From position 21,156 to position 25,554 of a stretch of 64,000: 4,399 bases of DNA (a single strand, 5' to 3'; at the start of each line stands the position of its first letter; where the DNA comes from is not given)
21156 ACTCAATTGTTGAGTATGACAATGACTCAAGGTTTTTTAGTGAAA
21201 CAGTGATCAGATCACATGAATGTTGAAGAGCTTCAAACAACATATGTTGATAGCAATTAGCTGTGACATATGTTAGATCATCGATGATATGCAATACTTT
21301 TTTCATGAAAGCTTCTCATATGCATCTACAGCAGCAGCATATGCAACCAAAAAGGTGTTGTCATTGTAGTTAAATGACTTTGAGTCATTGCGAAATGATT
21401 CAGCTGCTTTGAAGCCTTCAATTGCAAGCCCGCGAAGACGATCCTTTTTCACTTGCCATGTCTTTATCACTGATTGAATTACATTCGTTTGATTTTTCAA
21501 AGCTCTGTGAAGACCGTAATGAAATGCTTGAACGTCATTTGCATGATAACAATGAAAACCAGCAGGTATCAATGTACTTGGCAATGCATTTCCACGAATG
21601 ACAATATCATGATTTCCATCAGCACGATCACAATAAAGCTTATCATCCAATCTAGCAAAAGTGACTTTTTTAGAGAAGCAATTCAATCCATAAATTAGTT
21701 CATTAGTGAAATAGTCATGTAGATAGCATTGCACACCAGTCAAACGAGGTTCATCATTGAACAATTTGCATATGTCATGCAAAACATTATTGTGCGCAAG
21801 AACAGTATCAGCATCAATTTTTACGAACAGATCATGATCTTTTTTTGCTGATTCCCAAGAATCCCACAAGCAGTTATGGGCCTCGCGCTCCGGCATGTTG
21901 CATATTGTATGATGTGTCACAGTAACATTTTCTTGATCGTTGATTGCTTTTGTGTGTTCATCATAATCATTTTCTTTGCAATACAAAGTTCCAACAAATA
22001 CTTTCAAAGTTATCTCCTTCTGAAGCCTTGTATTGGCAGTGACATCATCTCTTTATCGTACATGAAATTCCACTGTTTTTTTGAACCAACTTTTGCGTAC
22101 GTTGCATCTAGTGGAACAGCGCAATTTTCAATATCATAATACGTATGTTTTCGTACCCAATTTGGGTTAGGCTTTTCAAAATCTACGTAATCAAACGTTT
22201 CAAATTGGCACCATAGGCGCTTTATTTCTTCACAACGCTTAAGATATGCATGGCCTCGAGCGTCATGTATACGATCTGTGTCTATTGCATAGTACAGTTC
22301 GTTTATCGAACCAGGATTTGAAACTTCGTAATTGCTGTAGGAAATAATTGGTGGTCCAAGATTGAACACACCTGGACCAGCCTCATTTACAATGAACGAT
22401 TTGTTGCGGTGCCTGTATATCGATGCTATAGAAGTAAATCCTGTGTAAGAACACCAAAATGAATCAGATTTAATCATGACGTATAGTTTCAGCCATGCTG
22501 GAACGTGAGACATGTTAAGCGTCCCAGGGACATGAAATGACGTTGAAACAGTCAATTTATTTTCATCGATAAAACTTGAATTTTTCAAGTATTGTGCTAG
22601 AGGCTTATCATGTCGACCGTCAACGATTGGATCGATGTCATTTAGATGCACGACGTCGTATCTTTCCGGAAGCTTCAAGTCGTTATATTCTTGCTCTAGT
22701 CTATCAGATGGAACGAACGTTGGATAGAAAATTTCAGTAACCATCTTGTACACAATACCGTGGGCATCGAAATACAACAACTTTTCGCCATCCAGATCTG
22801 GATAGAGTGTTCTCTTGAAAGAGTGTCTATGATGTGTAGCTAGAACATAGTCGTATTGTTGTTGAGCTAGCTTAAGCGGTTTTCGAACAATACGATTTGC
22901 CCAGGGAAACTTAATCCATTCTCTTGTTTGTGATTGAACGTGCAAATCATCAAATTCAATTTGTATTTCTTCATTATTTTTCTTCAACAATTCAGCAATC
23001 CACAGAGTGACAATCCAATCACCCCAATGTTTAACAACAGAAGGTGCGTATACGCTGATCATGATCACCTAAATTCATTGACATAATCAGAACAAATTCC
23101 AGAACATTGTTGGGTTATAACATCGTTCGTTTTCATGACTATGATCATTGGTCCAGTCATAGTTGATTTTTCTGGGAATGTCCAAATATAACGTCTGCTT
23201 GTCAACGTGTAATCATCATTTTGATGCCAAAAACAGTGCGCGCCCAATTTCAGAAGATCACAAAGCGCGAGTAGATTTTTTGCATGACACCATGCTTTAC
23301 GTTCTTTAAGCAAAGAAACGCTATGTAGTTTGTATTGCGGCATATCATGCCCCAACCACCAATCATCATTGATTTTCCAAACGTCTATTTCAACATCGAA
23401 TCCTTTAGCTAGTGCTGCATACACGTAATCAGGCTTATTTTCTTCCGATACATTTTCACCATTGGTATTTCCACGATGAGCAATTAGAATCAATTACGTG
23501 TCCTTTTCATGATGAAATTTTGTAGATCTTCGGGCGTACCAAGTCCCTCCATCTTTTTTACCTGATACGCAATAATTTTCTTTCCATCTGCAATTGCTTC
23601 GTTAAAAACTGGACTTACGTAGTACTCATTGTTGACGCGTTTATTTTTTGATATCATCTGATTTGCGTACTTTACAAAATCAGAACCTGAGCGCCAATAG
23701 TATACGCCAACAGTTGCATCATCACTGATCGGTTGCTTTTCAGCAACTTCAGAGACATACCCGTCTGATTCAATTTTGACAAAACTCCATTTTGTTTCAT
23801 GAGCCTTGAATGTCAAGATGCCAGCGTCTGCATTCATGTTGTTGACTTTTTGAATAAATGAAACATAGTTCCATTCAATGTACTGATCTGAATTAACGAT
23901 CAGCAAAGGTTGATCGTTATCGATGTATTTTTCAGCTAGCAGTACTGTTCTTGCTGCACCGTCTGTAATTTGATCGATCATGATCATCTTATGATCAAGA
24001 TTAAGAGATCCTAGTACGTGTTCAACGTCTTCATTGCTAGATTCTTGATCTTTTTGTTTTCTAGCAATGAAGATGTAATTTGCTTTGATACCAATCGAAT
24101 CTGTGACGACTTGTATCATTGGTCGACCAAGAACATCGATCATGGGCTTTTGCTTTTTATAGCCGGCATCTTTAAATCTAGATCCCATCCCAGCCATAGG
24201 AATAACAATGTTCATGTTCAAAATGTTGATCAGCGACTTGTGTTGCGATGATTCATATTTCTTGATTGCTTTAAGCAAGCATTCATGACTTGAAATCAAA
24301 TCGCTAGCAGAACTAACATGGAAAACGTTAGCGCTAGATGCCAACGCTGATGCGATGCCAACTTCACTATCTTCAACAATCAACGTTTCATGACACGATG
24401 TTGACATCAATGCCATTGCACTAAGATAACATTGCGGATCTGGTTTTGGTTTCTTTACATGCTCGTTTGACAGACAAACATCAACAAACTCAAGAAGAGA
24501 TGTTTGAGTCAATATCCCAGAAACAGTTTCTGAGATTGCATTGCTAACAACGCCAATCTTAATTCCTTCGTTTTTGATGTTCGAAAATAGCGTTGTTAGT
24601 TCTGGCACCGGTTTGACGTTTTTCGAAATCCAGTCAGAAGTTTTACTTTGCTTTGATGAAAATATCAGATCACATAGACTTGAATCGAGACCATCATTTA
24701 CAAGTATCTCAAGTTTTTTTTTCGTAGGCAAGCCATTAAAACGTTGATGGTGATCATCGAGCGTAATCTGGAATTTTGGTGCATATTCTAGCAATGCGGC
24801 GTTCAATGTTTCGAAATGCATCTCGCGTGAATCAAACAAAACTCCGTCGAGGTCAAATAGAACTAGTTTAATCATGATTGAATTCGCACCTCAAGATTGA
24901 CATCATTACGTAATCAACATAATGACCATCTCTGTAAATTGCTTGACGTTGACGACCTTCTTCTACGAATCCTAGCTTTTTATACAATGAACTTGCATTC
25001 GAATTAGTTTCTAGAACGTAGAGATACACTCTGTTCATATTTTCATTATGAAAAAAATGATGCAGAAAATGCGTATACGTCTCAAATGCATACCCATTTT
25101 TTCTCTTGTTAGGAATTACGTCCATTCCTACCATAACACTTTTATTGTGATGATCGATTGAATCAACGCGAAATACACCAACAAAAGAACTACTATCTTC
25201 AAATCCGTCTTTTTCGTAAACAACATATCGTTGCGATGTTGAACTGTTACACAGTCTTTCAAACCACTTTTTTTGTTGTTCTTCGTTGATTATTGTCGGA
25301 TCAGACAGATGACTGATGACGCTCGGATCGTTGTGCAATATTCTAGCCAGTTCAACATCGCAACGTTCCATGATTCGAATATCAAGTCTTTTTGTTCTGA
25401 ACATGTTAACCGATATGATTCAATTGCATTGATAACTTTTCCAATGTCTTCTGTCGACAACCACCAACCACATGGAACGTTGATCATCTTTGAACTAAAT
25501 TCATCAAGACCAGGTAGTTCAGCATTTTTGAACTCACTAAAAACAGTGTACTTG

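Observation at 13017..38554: ~25-kb phage-borne glycan biosynthesis island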

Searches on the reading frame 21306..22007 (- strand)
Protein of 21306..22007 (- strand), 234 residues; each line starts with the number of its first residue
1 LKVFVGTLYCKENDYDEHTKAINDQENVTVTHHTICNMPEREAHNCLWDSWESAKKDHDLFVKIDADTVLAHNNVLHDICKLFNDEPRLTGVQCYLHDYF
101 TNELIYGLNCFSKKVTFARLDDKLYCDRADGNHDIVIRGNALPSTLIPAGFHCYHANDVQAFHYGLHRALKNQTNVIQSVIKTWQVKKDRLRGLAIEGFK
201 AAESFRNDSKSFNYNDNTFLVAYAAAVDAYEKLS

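Call 5: search_protein_families(library=pfam, proteins=[window:21306-22007:-], max_evalue=0.01)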
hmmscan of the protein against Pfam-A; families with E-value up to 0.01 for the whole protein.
window:21306-22007:- (234 aa): 0 families

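Call 33: search_protein_families(library=phrogs, proteins=[window:21306-22007:-], max_evalue=0.01)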
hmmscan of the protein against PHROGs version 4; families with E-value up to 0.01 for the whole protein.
window:21306-22007:- (234 aa): 1 family
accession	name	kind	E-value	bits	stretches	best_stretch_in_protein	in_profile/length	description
phrog_4447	-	moron, auxiliary metabolic gene and host takeover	0.00026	21.5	1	13-137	45-169/280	glycosyltransferase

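Call 46: search_protein_families(library=pfam, proteins=[window:21306-22007:-], max_evalue=5)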
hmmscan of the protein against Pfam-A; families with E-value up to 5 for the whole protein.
window:21306-22007:- (234 aa): 0 families

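Call 85: search_solved_structures(query=A5, max_evalue=1)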
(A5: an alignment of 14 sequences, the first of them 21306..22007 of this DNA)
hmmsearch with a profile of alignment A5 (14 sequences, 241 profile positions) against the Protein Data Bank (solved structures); distinct sequences matched with E-value up to 1: 0.

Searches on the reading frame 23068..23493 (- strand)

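Call 5: search_protein_families(library=pfam, proteins=[window:23068-23493:-], max_evalue=0.01)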
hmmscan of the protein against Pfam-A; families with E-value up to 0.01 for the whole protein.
window:23068-23493:- (142 aa): 0 families

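Call 33: search_protein_families(library=phrogs, proteins=[window:23068-23493:-], max_evalue=0.01)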
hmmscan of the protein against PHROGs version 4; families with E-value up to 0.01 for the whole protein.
window:23068-23493:- (142 aa): 1 family
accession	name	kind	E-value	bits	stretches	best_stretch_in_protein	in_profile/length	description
phrog_34507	-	unknown function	7.2e-24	85.5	1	2-114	8-122/167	-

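Call 46: search_protein_families(library=pfam, proteins=[window:23068-23493:-], max_evalue=5)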
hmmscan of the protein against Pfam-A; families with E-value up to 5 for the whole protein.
window:23068-23493:- (142 aa): 0 families

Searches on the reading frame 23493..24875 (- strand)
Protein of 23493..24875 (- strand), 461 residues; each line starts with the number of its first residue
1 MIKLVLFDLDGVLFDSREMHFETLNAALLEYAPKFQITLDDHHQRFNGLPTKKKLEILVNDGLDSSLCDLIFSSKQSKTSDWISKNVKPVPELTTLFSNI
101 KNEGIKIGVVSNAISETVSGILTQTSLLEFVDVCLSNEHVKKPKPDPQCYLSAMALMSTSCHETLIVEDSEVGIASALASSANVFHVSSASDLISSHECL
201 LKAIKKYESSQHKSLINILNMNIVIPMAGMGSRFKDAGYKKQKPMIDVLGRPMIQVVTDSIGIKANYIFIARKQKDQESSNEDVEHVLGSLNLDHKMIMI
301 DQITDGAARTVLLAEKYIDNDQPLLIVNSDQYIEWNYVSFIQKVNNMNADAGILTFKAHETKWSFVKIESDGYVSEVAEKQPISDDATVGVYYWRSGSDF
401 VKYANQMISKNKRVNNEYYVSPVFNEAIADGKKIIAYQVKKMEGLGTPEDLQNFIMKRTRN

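Call 5: search_protein_families(library=pfam, proteins=[window:23493-24875:-], max_evalue=0.01)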
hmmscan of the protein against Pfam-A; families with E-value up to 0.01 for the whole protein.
window:23493-24875:- (461 aa): 4 families
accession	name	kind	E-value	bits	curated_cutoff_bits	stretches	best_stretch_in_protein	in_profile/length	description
PF13419.12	HAD_2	-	3.6e-30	105.8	23.8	1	5-185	1-176/178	Haloacid dehalogenase-like hydrolase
PF00702.32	Hydrolase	-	2.4e-19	70.9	26.4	1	2-178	1-188/191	haloacid dehalogenase-like hydrolase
PF00483.29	NTP_transferase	-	5e-16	59.5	21.2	1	227-457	6-241/245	Nucleotidyl transferase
PF13344.12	Hydrolase_6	-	0.0047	17.4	27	0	85-129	11-55/101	Haloacid dehalogenase-like hydrolase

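Call 14: search_protein_families(library=ncbifam, proteins=[window:23493-24875:-], max_evalue=0.001)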
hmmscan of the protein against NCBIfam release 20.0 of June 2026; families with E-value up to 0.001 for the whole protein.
window:23493-24875:- (461 aa): 39 families (the best 25 are shown)
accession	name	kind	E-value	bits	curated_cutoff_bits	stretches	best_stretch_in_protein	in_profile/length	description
TIGR02009.1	PGMB-YQAB-SF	subfamily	7.7e-28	98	153.35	1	3-187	2-186/186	beta-phosphoglucomutase family hydrolase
TIGR01990.1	bPGM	equivalog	6.1e-20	72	189.4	1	2-184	1-183/187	beta-phosphoglucomutase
NF009804.0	PRK13288.1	equivalog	4.9e-18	65.4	218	1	1-218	2-209/215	pyrophosphatase PpaX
NF053653.1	InDiPhoBT2121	equivalog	1.8e-15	57.1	245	1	3-191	2-188/216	inorganic diphosphatase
TIGR01208.1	rmlA_long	equivalog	8.1e-15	54.6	320.25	1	224-452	3-228/353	glucose-1-phosphate thymidylyltransferase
NF046057.1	bifunc_MtlD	equivalog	4.4e-14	51.8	800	1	2-210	7-212/683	bifunctional mannitol-1-phosphate dehydrogenase/phosphatase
TIGR01449.2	PGP_bact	equivalog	1.8e-13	50.6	180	1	5-184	1-181/213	phosphoglycolate phosphatase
TIGR03992.1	Arch_glmU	subfamily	6.5e-13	48.3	292.1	1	221-451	1-220/393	bifunctional sugar-1-phosphate nucleotidylyltransferase/acetyltransferase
NF009695.0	PRK13222.1-2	equivalog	9e-13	48.2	225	1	2-187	6-193/226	phosphoglycolate phosphatase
NF008610.0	PRK11587.1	equivalog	1.4e-12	47.4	282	1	3-198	4-192/219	sugar phosphatase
NF008000.0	PRK10725.1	equivalog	1.8e-12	47.7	215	1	5-187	8-185/188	fructose-1-phosphate/6-phosphogluconate phosphatase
NF008087.0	PRK10826.1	equivalog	3.3e-12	46.5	191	1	2-183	7-187/222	hexitol phosphatase HxpB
NF007854.0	PRK10563.1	equivalog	7.3e-12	45.4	211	1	2-187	4-185/221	6-phosphogluconate phosphatase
TIGR01454.1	AHBA_synth_RP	hypoth_equivalog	3.7e-11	43.1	246.65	1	5-182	1-169/205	AHBA synthesis associated protein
TIGR01509.1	HAD-SF-IA-v3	subfamily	6.1e-11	42.7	29.4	1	81-186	58-153/154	HAD-IA family hydrolase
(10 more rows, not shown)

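Call 78: search_solved_structures(query=window:23493-24875:-, max_evalue=0.00001)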
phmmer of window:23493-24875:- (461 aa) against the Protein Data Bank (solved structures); distinct sequences matched with E-value up to 0.00001: 28.
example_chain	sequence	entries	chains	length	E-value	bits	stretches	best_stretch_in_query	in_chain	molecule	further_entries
3e58_A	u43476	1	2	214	1.5e-19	73.6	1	1-187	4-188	putative Beta-phosphoglucomutase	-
4evw_A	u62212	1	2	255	2.4e-16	63.1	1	223-455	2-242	Nucleoside-diphosphate-sugar pyrophosphorylase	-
3nas_A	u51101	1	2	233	2.9e-14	56.2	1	2-187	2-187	beta-phosphoglucomutase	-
3kbb_A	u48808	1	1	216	3e-14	56.1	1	4-200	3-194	Phosphorylated carbohydrates phosphatase TM_1254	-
4g9b_A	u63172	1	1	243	1.6e-09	40.5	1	4-182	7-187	Beta-phosphoglucomutase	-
7ocn_A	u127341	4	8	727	5.1e-09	38.9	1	5-183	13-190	HAD hydrolase, family IA, variant 3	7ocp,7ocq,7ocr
7oct_A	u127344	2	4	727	5.1e-09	38.9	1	5-183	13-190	HAD hydrolase, family IA, variant 3 | Mannitol-1-phosphate dehydrogenase/phosphatase MtlD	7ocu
2nyv_A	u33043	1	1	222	7.3e-09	38.4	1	2-177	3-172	Phosphoglycolate phosphatase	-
2yy6_A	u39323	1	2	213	1e-08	37.9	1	3-177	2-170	phosphoglycolate phosphatase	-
3d6j_A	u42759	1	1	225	1.6e-08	37.2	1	4-189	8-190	Putative haloacid dehalogenase-like hydrolase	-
6hdi_A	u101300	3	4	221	2.5e-08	36.6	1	1-192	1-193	Beta-phosphoglucomutase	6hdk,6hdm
6hdh_A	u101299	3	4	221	3.2e-08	36.3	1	1-192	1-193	Beta-phosphoglucomutase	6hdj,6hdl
6h8y_A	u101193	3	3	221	3.4e-08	36.2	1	1-192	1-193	Beta-phosphoglucomutase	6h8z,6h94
1lvh_A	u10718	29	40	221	3.4e-08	36.2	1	1-192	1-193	beta-phosphoglucomutase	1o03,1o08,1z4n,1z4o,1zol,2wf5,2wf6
5olw_A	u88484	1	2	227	3.7e-08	36.1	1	1-192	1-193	Beta-phosphoglucomutase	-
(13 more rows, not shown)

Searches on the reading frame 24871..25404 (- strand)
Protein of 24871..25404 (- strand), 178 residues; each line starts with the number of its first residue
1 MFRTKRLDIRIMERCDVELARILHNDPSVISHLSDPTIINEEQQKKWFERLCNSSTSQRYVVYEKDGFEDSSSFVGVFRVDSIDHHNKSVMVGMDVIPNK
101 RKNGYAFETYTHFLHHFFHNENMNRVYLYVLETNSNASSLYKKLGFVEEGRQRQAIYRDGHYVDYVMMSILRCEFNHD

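Call 5: search_protein_families(library=pfam, proteins=[window:24871-25404:-], max_evalue=0.01)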
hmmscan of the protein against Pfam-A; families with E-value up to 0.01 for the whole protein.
window:24871-25404:- (178 aa): 6 families
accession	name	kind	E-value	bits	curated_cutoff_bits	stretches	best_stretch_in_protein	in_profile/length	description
PF13302.13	Acetyltransf_3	-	1.3e-14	55.5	25.4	1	6-147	1-138/138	Acetyltransferase (GNAT) domain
PF13420.13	Acetyltransf_4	-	1e-11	45.6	24.3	1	9-167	1-155/155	Acetyltransferase (GNAT) domain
PF00583.31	Acetyltransf_1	-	1e-09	39.1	20.7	1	41-146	14-116/116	Acetyltransferase (GNAT) family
PF08445.16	FR47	-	2.8e-05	24.5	22.1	1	85-149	18-80/86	FR47-like protein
PF13508.13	Acetyltransf_7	-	0.00016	22.4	27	1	59-148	4-84/84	Acetyltransferase (GNAT) domain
PF13673.13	Acetyltransf_10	-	0.0072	16.7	23.6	0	67-154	35-115/128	Acetyltransferase (GNAT) domain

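Call 14: search_protein_families(library=ncbifam, proteins=[window:24871-25404:-], max_evalue=0.001)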
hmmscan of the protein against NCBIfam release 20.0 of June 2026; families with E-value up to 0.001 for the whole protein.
window:24871-25404:- (178 aa): 11 families
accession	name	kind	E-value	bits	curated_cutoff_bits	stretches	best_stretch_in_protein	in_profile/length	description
TIGR03585.1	PseH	equivalog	1.6e-16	60.8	93.1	1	18-168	12-155/156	UDP-4-amino-4,6-dideoxy-N-acetyl-beta-L-altrosamine N-acetyltransferase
NF011709.0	PRK15130.1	equivalog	2.2e-10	40.6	218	1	4-175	4-169/186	spermidine N1-acetyltransferase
NF007527.0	PRK10140.1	equivalog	6.4e-08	32.6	236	1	9-169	6-159/162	N-acetyltransferase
TIGR01575.1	rimI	equivalog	9.6e-08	32.2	86.4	1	68-162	37-127/132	ribosomal protein S18-alanine N-acetyltransferase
NF007539.0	PRK10151.1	equivalog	4.6e-07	29.6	184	1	72-167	76-171/179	50S ribosomal protein L7/L12-serine acetyltransferase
NF049894.1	CG3035_N_ac_Glu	equivalog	3e-06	26.7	280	1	92-154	233-297/300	N-acetylglutamate synthase, CG3035 family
NF008072.0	PRK10809.1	equivalog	3.4e-06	26.9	190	1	88-175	103-190/194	ribosomal protein S5-alanine N-acetyltransferase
NF053587.1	SpmdActasePaiA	equivalog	6.9e-05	22.7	250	1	119-169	120-169/172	spermidine/spermine N(1)-acetyltransferase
NF007025.1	PRK09491.1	equivalog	0.00021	21.3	173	1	89-154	63-127/145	ribosomal protein S18-alanine N-acetyltransferase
TIGR03448.1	mycothiol_MshD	equivalog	0.00031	20.2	163.1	0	116-148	255-287/294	mycothiol synthase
NF040503.1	resist_ArsN1a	equivalog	0.00038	20.2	170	1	118-169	105-156/159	arsinothricin resistance N-acetyltransferase ArsN1 family A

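Call 18: search_solved_structures(query=window:24871-25404:-, max_evalue=0.01)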
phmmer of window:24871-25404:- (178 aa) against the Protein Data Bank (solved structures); distinct sequences matched with E-value up to 0.01: 37.
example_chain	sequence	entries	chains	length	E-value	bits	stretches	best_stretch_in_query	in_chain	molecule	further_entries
6dau_A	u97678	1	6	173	1.2e-12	51.3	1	5-175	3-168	Spermidine N1-acetyltransferase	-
4jjx_A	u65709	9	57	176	1.3e-12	51.2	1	5-175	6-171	Spermidine n1-acetyltransferase | Spermidine N(1)-acetyltransferase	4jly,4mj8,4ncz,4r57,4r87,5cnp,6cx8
8fv0_C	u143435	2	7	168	1.5e-12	51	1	7-175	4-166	Diamine N-acetyltransferase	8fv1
4ygo_A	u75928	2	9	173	1.6e-12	50.8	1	5-175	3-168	Spermidine n1-acetyltransferase | Spermidine N(1)-acetyltransferase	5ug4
4mhd_A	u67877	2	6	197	1.7e-12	50.8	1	5-175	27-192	Spermidine n1-acetyltransferase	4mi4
7kx2_A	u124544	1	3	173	1.8e-12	50.7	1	5-175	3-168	Spermidine N(1)-acetyltransferase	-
5ix3_A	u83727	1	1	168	2.2e-12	50.4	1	7-175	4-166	Diamine N-acetyltransferase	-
6vfm_A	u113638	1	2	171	3.4e-12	49.8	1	6-173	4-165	Spermidine N1-acetyltransferase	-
7kx3_A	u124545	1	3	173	4.5e-12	49.4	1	5-175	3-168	Spermidine N(1)-acetyltransferase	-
7kwx_A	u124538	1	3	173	6.7e-12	48.8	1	5-175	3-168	Spermidine N(1)-acetyltransferase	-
6vfn_A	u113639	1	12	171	9.9e-12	48.3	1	5-173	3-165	Spermidine N1-acetyltransferase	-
3tth_A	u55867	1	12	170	1.2e-11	48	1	4-172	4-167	Spermidine N1-acetyltransferase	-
7kwq_A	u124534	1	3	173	1.8e-11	47.5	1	5-175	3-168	Spermidine N(1)-acetyltransferase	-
7kwj_A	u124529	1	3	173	7.5e-11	45.4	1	6-175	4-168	Spermidine N(1)-acetyltransferase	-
7kwh_A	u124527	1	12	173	2.9e-10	43.5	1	6-175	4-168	Spermidine N(1)-acetyltransferase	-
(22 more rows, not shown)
